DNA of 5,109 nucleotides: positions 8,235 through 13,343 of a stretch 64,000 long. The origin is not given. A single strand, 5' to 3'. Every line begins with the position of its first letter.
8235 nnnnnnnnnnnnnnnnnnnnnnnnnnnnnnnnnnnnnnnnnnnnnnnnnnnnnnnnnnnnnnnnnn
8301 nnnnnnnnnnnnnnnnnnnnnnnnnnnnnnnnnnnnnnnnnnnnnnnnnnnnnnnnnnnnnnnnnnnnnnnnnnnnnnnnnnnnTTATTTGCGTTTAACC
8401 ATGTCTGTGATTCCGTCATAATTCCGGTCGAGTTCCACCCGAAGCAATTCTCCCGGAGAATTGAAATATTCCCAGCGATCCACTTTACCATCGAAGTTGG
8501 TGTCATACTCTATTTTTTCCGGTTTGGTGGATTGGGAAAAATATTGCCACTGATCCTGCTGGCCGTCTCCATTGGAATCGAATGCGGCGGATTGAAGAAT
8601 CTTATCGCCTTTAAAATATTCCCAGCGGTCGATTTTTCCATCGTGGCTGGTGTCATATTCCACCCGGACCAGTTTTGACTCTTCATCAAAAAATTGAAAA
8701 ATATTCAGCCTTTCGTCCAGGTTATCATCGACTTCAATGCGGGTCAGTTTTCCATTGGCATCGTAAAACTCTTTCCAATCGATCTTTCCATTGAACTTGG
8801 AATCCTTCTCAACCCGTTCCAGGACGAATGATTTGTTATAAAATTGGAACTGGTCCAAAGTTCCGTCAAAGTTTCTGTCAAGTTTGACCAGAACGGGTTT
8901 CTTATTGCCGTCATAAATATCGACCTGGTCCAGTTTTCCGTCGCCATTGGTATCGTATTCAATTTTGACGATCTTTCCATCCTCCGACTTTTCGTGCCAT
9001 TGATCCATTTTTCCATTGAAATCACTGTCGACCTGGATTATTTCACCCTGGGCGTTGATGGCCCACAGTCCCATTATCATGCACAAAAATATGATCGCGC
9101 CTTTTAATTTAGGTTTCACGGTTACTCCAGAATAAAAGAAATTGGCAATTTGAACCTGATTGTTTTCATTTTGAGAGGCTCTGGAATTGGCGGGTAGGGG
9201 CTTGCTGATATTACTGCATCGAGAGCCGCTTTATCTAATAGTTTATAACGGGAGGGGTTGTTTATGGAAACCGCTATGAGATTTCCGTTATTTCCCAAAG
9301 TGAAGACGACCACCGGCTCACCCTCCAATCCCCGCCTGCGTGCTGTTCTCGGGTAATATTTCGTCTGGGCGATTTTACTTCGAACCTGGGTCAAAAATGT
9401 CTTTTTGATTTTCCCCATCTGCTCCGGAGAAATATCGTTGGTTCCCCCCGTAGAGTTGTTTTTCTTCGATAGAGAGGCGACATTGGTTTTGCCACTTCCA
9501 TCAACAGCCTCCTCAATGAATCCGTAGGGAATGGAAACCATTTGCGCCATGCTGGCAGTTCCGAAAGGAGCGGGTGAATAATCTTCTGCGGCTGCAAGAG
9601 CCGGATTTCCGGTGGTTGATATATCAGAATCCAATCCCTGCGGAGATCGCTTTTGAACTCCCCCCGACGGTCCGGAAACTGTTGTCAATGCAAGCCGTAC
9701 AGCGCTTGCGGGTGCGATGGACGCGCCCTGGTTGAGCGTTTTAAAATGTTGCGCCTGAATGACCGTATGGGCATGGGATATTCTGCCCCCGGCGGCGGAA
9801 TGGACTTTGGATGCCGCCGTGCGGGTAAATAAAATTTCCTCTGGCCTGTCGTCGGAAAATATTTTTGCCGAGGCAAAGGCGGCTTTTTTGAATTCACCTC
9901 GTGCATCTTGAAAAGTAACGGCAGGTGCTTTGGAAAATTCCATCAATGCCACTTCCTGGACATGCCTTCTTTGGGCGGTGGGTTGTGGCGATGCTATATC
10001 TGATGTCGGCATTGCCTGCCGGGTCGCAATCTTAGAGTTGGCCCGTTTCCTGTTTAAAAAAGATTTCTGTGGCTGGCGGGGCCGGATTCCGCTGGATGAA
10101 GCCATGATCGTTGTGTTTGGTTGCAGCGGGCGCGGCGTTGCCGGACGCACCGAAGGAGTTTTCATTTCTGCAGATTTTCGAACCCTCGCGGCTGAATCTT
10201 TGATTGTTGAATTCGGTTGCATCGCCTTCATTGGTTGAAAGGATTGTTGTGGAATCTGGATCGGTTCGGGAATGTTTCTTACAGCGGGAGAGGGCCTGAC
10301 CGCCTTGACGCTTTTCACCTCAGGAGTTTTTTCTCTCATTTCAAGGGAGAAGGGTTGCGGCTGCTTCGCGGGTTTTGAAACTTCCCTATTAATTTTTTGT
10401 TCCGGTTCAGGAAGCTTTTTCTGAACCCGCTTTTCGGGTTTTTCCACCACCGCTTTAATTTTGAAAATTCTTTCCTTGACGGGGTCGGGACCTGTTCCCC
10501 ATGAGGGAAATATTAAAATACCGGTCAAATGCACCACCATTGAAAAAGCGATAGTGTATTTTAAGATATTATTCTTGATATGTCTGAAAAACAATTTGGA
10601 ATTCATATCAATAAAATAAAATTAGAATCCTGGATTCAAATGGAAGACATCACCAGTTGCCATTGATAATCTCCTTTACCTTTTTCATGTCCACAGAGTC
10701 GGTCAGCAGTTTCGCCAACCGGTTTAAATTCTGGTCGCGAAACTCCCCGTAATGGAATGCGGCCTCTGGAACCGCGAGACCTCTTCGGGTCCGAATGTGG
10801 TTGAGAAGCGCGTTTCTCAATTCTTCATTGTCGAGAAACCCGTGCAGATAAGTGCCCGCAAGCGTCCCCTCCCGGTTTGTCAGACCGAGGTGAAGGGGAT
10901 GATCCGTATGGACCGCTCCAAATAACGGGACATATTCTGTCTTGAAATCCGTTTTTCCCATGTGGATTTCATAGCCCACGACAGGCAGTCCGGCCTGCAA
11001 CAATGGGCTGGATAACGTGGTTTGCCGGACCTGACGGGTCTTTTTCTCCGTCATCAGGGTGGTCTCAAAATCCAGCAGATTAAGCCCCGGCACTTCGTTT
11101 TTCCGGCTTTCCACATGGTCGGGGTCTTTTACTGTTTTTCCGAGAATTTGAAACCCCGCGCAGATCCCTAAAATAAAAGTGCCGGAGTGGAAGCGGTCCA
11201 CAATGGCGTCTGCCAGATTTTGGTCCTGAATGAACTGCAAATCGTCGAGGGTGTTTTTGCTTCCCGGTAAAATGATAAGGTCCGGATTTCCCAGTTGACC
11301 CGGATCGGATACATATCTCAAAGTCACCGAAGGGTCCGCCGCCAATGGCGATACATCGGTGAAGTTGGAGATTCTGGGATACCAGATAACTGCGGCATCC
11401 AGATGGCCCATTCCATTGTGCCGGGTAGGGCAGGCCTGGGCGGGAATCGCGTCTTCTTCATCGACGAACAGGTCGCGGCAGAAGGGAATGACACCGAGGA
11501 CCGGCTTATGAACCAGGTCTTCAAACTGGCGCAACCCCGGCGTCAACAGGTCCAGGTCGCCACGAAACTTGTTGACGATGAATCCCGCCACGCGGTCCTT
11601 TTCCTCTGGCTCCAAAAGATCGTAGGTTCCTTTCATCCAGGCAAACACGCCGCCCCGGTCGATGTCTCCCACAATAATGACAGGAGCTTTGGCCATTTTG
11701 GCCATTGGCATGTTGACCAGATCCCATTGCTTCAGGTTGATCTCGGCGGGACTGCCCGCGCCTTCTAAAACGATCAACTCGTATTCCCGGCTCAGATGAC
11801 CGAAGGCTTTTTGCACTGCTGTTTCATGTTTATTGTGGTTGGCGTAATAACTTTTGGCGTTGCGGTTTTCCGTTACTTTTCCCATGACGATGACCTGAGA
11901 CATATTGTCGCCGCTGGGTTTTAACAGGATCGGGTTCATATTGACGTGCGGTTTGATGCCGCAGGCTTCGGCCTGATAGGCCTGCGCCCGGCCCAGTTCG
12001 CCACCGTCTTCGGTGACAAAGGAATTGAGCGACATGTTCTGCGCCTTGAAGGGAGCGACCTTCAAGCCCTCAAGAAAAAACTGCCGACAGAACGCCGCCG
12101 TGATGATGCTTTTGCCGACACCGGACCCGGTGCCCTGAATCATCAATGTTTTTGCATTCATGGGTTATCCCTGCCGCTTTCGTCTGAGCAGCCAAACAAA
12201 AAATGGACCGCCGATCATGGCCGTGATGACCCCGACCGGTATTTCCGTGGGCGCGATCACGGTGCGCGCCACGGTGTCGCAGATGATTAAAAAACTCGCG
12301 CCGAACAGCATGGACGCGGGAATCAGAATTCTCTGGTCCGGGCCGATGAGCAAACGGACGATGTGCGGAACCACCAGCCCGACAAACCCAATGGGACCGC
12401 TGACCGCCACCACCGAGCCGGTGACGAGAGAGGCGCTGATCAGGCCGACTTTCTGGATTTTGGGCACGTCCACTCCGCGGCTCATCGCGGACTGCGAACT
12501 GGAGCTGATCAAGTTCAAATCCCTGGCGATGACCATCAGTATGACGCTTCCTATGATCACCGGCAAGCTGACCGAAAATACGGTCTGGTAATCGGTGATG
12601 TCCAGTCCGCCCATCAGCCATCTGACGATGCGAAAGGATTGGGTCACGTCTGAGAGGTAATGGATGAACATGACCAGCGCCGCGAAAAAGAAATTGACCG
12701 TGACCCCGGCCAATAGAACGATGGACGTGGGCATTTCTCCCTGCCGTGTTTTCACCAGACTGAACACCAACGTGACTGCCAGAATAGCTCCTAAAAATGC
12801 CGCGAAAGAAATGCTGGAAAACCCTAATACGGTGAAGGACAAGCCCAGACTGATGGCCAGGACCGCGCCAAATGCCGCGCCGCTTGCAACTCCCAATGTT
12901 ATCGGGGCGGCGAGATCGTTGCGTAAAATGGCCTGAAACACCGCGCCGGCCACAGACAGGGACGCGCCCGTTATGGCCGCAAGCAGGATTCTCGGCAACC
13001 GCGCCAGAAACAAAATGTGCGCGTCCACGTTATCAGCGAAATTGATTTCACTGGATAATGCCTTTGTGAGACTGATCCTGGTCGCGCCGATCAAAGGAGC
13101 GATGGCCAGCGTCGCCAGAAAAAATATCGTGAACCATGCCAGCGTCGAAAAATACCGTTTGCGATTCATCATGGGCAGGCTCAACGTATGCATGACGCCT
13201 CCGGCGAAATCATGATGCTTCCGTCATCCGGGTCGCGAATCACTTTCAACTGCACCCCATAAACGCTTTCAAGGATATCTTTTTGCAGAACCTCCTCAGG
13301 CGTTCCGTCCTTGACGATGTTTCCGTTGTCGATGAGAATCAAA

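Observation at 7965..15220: B12-riboswitch uptake operon runs on into three non-canonical genes (494-aa TonB-like, 9-repeat Ca-loop protein, lipoprotein cytochrome c)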

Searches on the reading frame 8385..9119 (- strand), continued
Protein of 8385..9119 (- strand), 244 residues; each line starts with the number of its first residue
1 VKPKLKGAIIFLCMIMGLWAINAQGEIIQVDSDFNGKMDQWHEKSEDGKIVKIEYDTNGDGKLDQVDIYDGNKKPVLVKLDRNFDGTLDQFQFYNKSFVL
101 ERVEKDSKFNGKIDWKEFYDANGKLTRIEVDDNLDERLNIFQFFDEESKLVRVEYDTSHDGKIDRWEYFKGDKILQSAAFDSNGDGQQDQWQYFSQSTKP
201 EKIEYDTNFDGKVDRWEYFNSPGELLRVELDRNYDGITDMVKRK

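Call 75: fold_search(model_id=the predicted structure, library=pdb)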
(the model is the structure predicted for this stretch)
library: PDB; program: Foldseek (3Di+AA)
matches with E <= 10: 343; with E <= 0.001: 33
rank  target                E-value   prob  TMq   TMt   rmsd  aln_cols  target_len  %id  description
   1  8qjb_A                1.5e-05  1.00  0.23  0.07  20.0       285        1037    9  T6SS-linked Rhs repeat protein - Salmonella bongori Rhs-core domain extended N-terminus (released 2024-09-25)
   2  8qjc                  1.8e-05  0.98  0.16  0.06  20.3       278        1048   11  T6SS-linked Rhs repeat protein - Salmonella bongori Rhs-core domain with toxin domain (released 2024-09-25)
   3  8uxt                  1.9e-05  0.99  0.19  0.05  17.5       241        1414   15  Acinetobacter baumannii Tse15 Rhs effector, toxin cleavage mutant (D1369N, D1391N) (released 2024-10-09)
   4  7bam_A                2.1e-05  1.00  0.22  0.05  23.9       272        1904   16  human Teneurin4 WT C2 (released 2021-12-01)
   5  8r54_A                2.3e-05  1.00  0.22  0.04  22.9       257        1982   16  Mouse teneurin-3 non-compact subunit - A0B0 isoform (released 2024-05-08)
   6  8qjd_B                4.5e-05  0.97  0.16  0.06  20.3       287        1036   10  T6SS-linked Rhs repeat protein - Salmonella bongori Rhs-core domain (released 2024-09-25)
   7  8cp6_B                6.1e-05  1.00  0.23  0.07  15.9       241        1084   16  Type six secretion system exported effector 5 (Tse5) (released 2023-12-06)
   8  7ban_A                6.1e-05  0.99  0.23  0.05  23.8       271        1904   16  human Teneurin4 Mut C2 (released 2022-01-12)
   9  2fkj_A                1.0e-04  1.00  0.35  0.26  12.8       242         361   14  The crystal structure of engineered OspA (released 2006-11-21)
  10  8r50_A                1.0e-04  0.99  0.22  0.05  20.9       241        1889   16  Mouse teneurin-3 compact dimer - A1B1 isoform (released 2024-05-08)
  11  6fay                  1.5e-04  0.99  0.24  0.06  23.9       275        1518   16  Teneurin3 monomer (released 2018-03-28)
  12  9g41_A                1.5e-04  0.99  0.22  0.07  23.2       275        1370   16  Mouse Teneurin2 dimer variant A0B1 (released 2026-01-21)
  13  8fia_A                1.6e-04  0.93  0.17  0.04  24.7       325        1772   10  The structure of fly Teneurin self assembly (released 2023-05-03)
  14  6fb3_A                2.1e-04  0.99  0.23  0.05  23.7       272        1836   17  Teneurin 2 Partial Extracellular Domain (released 2018-03-28)
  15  7vfm_A                3.0e-04  1.00  0.28  0.15  10.6       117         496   14  Crystal structure of SdgB (UDP and SD peptide-binding form) (released 2021-11-24)
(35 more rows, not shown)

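Call 78: find_encoding_contigs(protein=P0265, flank=5000, max_places=1)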
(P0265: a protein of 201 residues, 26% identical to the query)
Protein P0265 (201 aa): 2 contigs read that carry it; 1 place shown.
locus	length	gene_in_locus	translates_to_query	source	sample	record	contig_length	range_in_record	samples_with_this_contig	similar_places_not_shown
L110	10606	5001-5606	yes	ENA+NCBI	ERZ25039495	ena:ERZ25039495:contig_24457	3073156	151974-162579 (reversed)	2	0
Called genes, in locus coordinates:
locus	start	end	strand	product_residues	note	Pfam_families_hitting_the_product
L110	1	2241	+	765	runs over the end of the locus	PF20256:MoCoBD_2, PF01315:Ald_Xan_dh_C (faint), PF02738:MoCoBD_1, PF20256:MoCoBD_2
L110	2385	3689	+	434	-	PF05977:MFS_3, PF07690:MFS_1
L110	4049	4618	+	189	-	PF18902:DUF5658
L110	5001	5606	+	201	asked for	-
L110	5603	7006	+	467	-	PF00158:Sigma54_activat, PF14532:Sigma54_activ_2, PF25601:AAA_lid_14, PF02954:HTH_8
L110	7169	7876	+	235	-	PF13620:CarboxypepD_reg (weak)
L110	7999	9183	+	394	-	PF10082:BBP2_2 (weak)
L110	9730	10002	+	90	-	PF22461:SLBB_2, PF10531:SLBB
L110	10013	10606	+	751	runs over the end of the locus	PF02706:Wzz (weak), PF13807:GNVR, PF01656:CbiA, PF09140:MipZ (weak), PF10609:ParA, PF13614:AAA_31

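Call 79: find_encoding_contigs(protein=P0011, flank=5000, max_places=1)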
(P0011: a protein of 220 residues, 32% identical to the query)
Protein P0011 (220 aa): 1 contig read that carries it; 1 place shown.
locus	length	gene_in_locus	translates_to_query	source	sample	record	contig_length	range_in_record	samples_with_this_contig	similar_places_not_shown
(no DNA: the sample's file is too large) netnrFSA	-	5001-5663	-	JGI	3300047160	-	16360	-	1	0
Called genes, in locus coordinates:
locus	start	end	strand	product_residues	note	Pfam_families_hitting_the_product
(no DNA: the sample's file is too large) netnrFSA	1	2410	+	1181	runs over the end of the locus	PF17757:UvrB_inter, PF21132:MFD_D3 (weak), PF02559:CarD_TRCF_RID, PF00270:DEAD, PF04851:ResIII, PF00271:Helicase_C, PF03461:TRCF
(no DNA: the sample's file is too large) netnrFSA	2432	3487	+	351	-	PF13624:SurA_N_3, PF09312:SurA_N (weak), PF13145:Rotamase_2, PF13616:Rotamase_3, PF00639:Rotamase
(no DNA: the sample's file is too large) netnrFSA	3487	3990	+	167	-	PF02357:NusG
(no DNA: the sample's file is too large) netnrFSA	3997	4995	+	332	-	PF01207:Dus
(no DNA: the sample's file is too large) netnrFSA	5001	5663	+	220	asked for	-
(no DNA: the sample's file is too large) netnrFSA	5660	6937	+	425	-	PF00158:Sigma54_activat, PF14532:Sigma54_activ_2 (weak), PF25601:AAA_lid_14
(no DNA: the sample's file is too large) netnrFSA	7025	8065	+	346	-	PF03102:NeuB, PF08666:SAF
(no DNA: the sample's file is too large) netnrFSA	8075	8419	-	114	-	PF07876:Dabb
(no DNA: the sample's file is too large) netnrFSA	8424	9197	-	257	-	PF02698:DUF218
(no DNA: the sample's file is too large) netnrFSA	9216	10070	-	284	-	-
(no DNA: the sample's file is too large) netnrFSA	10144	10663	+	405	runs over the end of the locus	PF10082:BBP2_2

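Call 80: find_encoding_contigs(protein=P0067, flank=5000, max_places=1)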
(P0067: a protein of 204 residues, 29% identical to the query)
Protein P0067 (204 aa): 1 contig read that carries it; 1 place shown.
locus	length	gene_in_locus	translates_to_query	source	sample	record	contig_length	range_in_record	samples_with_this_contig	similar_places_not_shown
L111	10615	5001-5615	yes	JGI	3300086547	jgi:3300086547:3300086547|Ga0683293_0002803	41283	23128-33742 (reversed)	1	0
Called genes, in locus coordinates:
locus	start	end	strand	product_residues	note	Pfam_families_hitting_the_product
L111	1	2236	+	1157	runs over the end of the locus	PF17757:UvrB_inter, PF21132:MFD_D3 (weak), PF02559:CarD_TRCF_RID, PF00270:DEAD, PF04851:ResIII, PF00271:Helicase_C, PF03461:TRCF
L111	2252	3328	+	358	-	PF13624:SurA_N_3, PF13145:Rotamase_2, PF13616:Rotamase_3, PF00639:Rotamase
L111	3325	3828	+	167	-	PF02357:NusG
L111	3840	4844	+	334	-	PF01207:Dus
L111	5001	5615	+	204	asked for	-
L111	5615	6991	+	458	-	PF14532:Sigma54_activ_2 (faint), PF00158:Sigma54_activat, PF25601:AAA_lid_14, PF02954:HTH_8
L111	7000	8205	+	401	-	PF10082:BBP2_2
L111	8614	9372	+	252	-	PF06941:NT5C (faint)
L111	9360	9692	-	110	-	PF07876:Dabb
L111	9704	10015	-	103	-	-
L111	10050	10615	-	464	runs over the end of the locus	PF00072:Response_reg, PF00158:Sigma54_activat, PF01078:Mg_chelatase (faint), PF13191:AAA_16, PF14532:Sigma54_activ_2, PF07728:AAA_5 (weak), PF25601:AAA_lid_14, PF02954:HTH_8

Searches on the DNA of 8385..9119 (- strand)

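Call 69: search_rna_families(sources=[L038, L040, L055, L057, L079, L062, L072], threshold=gathering)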
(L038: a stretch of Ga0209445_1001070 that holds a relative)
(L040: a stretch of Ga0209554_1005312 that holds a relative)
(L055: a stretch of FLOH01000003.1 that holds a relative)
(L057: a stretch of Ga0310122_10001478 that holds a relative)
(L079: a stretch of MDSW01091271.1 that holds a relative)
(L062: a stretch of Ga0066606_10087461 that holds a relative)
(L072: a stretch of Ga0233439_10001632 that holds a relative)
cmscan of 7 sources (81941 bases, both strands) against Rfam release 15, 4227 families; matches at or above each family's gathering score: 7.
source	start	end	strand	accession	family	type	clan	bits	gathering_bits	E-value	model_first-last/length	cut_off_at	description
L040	63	227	+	RF00174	Cobalamin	Cis-reg; riboswitch;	CL00101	99.8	31.5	1.2e-23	1-189/189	no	Cobalamin riboswitch aptamer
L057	6264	6428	+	RF00174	Cobalamin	Cis-reg; riboswitch;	CL00101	97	31.5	7.8e-23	1-189/189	no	Cobalamin riboswitch aptamer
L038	5534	5704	+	RF00174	Cobalamin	Cis-reg; riboswitch;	CL00101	95.2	31.5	2.5e-22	1-189/189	no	Cobalamin riboswitch aptamer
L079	120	290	+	RF00174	Cobalamin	Cis-reg; riboswitch;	CL00101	94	31.5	5.6e-22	1-189/189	no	Cobalamin riboswitch aptamer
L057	1718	1902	+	RF00174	Cobalamin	Cis-reg; riboswitch;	CL00101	91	31.5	4e-21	1-189/189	no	Cobalamin riboswitch aptamer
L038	2400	2583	+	RF00174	Cobalamin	Cis-reg; riboswitch;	CL00101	85.2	31.5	1.8e-19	1-189/189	no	Cobalamin riboswitch aptamer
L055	878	1042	+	RF00174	Cobalamin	Cis-reg; riboswitch;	CL00101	81.8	31.5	1.8e-18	1-189/189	no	Cobalamin riboswitch aptamer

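Call 70: search_rna_families(sources=[L037, L042, L046, L051, L071, L091, L103], threshold=gathering)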
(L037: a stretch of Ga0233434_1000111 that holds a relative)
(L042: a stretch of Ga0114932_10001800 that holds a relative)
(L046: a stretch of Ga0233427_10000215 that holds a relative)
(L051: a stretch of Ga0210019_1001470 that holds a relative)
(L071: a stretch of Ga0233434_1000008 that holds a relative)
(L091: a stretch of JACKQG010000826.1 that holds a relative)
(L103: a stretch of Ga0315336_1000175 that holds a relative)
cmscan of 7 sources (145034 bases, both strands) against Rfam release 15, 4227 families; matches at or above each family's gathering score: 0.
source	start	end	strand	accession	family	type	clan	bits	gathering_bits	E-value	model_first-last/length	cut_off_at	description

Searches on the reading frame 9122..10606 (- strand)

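Call 3: search_protein_families(library=pfam, proteins=[window:9122-10606:-], max_evalue=0.01)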
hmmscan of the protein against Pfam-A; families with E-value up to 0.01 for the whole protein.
window:9122-10606:- (494 aa): 2 families
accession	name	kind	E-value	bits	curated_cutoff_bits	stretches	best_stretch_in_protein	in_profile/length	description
PF03544.19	TonB_C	-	4.7e-15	56.2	24.6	1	416-493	3-79/79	Gram-negative bacterial TonB protein C-terminal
PF13103.11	TonB_2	-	2.8e-05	24.6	22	1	404-483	4-81/85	TonB C terminal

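Call 34: search_protein_families(library=ncbifam, proteins=[window:9122-10606:-], max_evalue=0.01)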
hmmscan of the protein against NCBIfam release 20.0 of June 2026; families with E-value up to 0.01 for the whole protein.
window:9122-10606:- (494 aa): 3 families
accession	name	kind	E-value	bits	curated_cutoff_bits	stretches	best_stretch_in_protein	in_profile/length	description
TIGR01352.1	tonB_Cterm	subfamily_domain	2e-15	56.9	27.1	1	417-492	2-74/76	TonB family protein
NF047760.1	LIC10042_TonB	equivalog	0.0016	18.6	100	1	378-463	49-132/156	LIC_10042 family TonB-like protein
NF002877.0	PRK03317.1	equivalog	0.0028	16.5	409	1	204-278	171-244/374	histidinol-phosphate transaminase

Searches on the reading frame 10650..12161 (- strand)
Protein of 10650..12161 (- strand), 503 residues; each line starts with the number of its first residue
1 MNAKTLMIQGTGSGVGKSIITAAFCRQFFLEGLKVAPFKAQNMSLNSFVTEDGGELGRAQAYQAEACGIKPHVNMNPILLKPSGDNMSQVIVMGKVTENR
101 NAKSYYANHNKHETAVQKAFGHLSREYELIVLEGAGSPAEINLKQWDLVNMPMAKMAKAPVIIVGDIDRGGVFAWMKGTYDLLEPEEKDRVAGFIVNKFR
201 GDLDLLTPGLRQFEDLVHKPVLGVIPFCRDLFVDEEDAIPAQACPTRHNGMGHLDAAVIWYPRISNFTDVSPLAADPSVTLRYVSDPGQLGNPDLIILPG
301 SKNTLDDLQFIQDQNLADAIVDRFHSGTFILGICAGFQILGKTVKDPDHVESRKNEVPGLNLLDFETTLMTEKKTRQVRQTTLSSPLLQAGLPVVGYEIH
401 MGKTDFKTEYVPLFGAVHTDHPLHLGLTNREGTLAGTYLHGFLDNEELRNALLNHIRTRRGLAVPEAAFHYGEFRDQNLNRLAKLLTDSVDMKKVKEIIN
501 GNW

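Call 3: search_protein_families(library=pfam, proteins=[window:10650-12161:-], max_evalue=0.01)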
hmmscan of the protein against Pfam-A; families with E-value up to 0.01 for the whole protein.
window:10650-12161:- (503 aa): 6 families
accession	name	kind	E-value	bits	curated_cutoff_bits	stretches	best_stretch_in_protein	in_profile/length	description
PF07685.20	GATase_3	-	3.1e-48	164.4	27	1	257-447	3-195/196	CobB/CobQ-like glutamine amidotransferase domain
PF01656.29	CbiA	-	1.6e-20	73.7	25.4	1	6-231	1-115/125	CobQ/CobB/MinD/ParA nucleotide binding domain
PF13500.12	AAA_26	-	7e-13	49.3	27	1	4-231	1-194/198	AAA domain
PF03575.23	Peptidase_S51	-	0.00035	20.7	23.9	1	292-368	82-160/206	Peptidase family S51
PF13507.12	GATase_5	-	0.0022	17.6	27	1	313-343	75-106/260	CobB/CobQ-like glutamine amidotransferase domain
PF01174.25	SNO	-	0.0061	16.9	27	0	283-347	24-88/188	SNO glutamine amidotransferase family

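Call 34: search_protein_families(library=ncbifam, proteins=[window:10650-12161:-], max_evalue=0.01)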
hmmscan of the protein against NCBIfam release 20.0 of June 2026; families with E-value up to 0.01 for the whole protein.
window:10650-12161:- (503 aa): 14 families
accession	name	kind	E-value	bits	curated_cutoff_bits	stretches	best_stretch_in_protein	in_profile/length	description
NF001989.1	PRK00784.1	equivalog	5.6e-182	605.7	273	1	4-499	1-479/480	cobyric acid synthase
TIGR00313.1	cobQ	equivalog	2.5e-152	508.1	309.9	1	6-494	1-476/477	cobyric acid synthase CobQ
NF004921.0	PRK06278.1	equivalog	2.9e-12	46.2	354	1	294-457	38-201/482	cobyrinic acid a,c-diamide synthase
NF002204.1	PRK01077.1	equivalog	2.9e-11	42.9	254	2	309-440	294-417/420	cobyrinic acid a,c-diamide synthase CobB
NF052463.1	L2IsogltmlsynGatDStaph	equivalog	2.5e-08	34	450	1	313-466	71-215/237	lipid II isoglutaminyl synthase subunit GatD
TIGR00379.1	cobB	subfamily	3.3e-08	32.8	261.4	0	99-234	54-184/449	cobyrinic/hydrogenobyrinic acid a,c-diamide synthase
NF010608.0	PRK14004.1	equivalog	8.5e-06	25.6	216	1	282-363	27-107/210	imidazole glycerol phosphate synthase subunit HisH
TIGR01855.1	IMP_synth_hisH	equivalog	6.3e-05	22.9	105.4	1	265-346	9-90/198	imidazole glycerol phosphate synthase subunit HisH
TIGR00347.1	bioD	equivalog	0.00016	21.8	83.3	1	8-170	2-141/166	dethiobiotin synthase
TIGR03800.1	PLP_synth_Pdx2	equivalog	0.00024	21.1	105.55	1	283-348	27-91/184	pyridoxal 5'-phosphate synthase glutaminase subunit PdxT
NF033195.1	F430_CfbB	exception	0.00049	19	560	0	6-40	2-35/451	Ni-sirohydrochlorin a,c-diamide synthase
TIGR01737.1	FGAM_synth_I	equivalog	0.0012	18.2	177.8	1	290-340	38-91/228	phosphoribosylformylglycinamidine synthase I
NF002957.0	PRK03619.1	equivalog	0.0013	18.1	212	1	289-341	38-93/222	phosphoribosylformylglycinamidine synthase subunit PurQ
NF010471.0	PRK13896.1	equivalog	0.0016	17.6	693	0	5-40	3-38/433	cobyrinic acid a,c-diamide synthase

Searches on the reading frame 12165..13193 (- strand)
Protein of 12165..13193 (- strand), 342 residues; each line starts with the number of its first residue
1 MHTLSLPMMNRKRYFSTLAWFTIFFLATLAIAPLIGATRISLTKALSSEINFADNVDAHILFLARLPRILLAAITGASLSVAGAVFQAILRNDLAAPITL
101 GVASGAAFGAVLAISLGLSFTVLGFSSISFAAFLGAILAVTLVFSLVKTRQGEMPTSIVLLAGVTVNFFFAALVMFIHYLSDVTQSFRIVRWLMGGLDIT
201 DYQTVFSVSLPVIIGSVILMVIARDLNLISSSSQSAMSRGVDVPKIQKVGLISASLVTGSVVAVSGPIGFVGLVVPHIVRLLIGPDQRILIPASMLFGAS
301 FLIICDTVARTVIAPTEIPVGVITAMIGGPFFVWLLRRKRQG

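Call 3: search_protein_families(library=pfam, proteins=[window:12165-13193:-], max_evalue=0.01)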
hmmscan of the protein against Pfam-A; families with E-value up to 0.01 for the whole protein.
window:12165-13193:- (342 aa): 1 family
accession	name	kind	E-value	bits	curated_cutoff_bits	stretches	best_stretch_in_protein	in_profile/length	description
PF01032.23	FecCD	-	5e-89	298.8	26.5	1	26-338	3-311/311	FecCD transport family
